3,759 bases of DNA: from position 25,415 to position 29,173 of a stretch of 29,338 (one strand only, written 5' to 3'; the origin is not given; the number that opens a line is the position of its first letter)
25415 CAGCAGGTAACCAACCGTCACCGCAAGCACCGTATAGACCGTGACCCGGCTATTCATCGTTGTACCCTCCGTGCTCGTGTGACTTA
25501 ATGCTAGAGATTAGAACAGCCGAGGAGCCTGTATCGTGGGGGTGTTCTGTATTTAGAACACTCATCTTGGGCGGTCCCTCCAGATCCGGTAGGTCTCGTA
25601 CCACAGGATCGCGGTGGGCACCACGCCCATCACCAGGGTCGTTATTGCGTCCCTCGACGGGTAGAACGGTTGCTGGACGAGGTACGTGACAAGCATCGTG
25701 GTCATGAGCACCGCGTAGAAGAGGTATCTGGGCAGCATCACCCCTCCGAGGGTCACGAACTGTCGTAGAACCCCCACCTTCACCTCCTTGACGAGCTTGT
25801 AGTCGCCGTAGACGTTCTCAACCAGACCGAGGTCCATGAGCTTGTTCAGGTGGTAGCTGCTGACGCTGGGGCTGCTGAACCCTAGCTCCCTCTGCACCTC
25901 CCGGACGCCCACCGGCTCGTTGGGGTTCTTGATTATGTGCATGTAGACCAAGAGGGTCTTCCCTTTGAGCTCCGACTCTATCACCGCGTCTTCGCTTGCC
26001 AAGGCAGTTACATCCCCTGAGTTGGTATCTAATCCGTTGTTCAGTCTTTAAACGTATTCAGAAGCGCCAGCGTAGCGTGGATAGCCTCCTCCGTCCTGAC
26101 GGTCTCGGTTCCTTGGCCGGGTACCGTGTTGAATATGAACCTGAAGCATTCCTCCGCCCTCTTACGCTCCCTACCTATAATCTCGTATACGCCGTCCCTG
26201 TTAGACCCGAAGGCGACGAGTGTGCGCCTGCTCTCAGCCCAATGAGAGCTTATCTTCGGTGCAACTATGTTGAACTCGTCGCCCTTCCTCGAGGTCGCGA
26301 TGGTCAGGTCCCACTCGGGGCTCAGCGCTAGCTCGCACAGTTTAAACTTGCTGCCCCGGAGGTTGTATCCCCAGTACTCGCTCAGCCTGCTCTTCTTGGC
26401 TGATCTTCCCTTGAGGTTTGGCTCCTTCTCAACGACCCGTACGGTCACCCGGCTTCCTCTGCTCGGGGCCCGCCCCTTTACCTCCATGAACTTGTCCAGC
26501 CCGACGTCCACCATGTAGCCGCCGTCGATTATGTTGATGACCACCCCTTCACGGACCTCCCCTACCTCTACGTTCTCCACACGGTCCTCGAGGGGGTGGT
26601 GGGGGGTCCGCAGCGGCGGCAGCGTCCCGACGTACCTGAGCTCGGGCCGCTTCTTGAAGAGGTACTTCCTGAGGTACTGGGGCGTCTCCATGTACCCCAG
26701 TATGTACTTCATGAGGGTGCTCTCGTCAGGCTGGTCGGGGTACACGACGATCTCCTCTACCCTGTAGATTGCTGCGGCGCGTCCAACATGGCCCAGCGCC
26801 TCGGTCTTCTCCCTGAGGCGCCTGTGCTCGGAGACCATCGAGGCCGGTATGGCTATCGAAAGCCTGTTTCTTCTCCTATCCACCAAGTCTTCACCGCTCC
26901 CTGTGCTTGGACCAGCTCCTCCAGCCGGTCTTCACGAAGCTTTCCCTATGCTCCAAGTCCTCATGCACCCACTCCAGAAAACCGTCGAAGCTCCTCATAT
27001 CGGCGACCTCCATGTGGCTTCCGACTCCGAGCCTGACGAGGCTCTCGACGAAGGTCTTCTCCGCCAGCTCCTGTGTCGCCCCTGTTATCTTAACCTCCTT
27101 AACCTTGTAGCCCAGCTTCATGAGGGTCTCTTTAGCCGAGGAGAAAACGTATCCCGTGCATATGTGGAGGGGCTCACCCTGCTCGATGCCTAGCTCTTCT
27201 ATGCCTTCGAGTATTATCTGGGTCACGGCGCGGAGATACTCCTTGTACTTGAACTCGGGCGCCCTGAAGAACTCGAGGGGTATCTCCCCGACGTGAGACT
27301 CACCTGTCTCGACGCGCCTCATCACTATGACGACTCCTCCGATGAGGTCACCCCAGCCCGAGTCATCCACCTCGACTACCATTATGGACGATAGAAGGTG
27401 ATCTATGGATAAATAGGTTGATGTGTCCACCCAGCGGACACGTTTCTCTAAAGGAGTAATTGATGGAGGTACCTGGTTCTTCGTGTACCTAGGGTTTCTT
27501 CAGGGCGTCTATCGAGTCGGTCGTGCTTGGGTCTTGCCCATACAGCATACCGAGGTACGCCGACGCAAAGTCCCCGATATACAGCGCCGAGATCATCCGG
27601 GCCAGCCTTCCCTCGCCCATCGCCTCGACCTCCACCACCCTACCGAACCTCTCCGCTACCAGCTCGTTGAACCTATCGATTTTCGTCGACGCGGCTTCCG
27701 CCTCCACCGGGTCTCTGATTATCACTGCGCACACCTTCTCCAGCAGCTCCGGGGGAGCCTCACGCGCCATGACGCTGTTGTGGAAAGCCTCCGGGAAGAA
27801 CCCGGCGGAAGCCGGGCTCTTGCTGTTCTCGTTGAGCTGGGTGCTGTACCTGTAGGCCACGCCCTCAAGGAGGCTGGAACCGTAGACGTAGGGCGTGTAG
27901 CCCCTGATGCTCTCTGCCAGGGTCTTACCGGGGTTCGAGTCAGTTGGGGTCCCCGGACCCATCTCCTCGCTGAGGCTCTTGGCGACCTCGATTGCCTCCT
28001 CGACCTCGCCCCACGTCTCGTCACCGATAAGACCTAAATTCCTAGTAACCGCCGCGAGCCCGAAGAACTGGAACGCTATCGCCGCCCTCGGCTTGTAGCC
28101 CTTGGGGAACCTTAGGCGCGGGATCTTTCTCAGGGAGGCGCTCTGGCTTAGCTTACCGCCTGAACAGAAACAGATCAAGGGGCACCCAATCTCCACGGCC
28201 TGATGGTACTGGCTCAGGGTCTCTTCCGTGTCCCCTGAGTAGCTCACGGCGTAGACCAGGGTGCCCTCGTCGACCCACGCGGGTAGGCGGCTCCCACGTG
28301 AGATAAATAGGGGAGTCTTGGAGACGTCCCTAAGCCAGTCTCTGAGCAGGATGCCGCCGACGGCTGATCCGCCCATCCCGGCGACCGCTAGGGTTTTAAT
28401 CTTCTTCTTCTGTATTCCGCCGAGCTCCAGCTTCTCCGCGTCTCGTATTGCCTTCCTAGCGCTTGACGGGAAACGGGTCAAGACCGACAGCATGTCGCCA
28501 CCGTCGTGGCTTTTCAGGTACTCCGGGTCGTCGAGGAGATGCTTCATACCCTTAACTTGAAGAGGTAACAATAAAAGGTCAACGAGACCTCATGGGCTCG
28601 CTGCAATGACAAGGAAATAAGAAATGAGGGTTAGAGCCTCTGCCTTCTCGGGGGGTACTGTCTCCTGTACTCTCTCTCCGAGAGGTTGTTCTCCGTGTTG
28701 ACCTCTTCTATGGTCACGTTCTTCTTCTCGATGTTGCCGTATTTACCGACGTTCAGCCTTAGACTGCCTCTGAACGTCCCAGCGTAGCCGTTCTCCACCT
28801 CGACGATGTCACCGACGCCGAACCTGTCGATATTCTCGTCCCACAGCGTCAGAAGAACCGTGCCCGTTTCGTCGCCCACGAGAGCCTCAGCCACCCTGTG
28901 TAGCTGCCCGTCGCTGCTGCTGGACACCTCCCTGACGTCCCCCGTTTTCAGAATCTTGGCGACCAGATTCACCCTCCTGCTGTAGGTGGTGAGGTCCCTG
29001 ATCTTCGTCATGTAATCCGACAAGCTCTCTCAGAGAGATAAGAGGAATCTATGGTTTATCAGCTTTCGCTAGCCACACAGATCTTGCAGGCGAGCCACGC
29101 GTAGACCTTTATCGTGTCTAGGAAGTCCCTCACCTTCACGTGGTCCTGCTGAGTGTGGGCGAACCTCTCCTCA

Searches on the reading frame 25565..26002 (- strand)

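Call 88: search_protein_families(library=pfam, proteins=[window:25565-26002:-], max_evalue=0.001)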
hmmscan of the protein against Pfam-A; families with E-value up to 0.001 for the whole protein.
window:25565-26002:- (146 aa): 2 families
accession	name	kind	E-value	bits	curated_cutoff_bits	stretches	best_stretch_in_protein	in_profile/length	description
PF01978.25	TrmB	-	0.00061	20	25.6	1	19-74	13-65/68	Sugar-specific transcriptional regulator TrmB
PF01726.22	LexA_DNA_bind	-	0.00097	19.3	23.7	0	25-63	20-58/65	LexA DNA binding domain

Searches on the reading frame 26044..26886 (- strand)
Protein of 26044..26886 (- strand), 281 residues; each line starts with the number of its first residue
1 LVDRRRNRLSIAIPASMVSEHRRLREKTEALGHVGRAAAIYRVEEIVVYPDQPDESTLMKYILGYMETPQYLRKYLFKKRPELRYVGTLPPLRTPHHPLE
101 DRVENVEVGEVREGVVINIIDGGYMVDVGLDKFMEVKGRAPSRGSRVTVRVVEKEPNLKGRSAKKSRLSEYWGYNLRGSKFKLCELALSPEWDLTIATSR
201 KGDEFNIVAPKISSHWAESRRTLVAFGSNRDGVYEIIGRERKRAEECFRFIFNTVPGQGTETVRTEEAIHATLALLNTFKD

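Call 88: search_protein_families(library=pfam, proteins=[window:26044-26886:-], max_evalue=0.001)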
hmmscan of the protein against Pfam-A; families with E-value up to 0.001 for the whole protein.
window:26044-26886:- (281 aa): 1 family
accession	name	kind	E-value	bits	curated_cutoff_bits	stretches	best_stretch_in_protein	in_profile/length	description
PF02598.22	Methyltrn_RNA_3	-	4.9e-58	197.4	27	1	9-276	2-302/302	Putative RNA methyltransferase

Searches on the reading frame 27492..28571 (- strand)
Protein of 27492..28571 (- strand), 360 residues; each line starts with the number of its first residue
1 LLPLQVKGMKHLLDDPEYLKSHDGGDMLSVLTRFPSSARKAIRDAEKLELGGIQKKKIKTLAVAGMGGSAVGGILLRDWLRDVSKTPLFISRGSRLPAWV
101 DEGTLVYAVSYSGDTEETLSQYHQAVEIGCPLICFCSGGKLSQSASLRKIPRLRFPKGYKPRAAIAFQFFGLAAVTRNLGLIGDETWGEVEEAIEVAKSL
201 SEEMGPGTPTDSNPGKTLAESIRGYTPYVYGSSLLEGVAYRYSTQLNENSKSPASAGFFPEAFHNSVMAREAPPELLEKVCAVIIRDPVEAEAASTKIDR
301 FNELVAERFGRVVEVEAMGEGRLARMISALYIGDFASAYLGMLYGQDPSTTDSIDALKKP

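Call 88: search_protein_families(library=pfam, proteins=[window:27492-28571:-], max_evalue=0.001)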
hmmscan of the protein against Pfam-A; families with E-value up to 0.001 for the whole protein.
window:27492-28571:- (360 aa): 2 families
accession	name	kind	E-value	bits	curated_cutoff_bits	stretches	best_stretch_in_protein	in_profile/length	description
PF10432.14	bact-PGI_C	-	4.1e-42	144.1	24.5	1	212-359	2-149/151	Bacterial phospho-glucose isomerase C-terminal SIS domain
PF01250.22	Ribosomal_S6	-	0.00048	20.7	27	1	282-335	5-58/90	Ribosomal protein S6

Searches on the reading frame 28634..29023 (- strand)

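Call 88: search_protein_families(library=pfam, proteins=[window:28634-29023:-], max_evalue=0.001)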
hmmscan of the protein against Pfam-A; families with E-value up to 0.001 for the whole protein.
window:28634-29023:- (130 aa): 1 family
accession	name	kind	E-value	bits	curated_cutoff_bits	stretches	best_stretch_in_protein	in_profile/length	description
PF21473.3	Ssb-like_OB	-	5.1e-17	62.3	24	1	17-99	7-96/97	Single-stranded DNA binding protein Ssb-like, OB fold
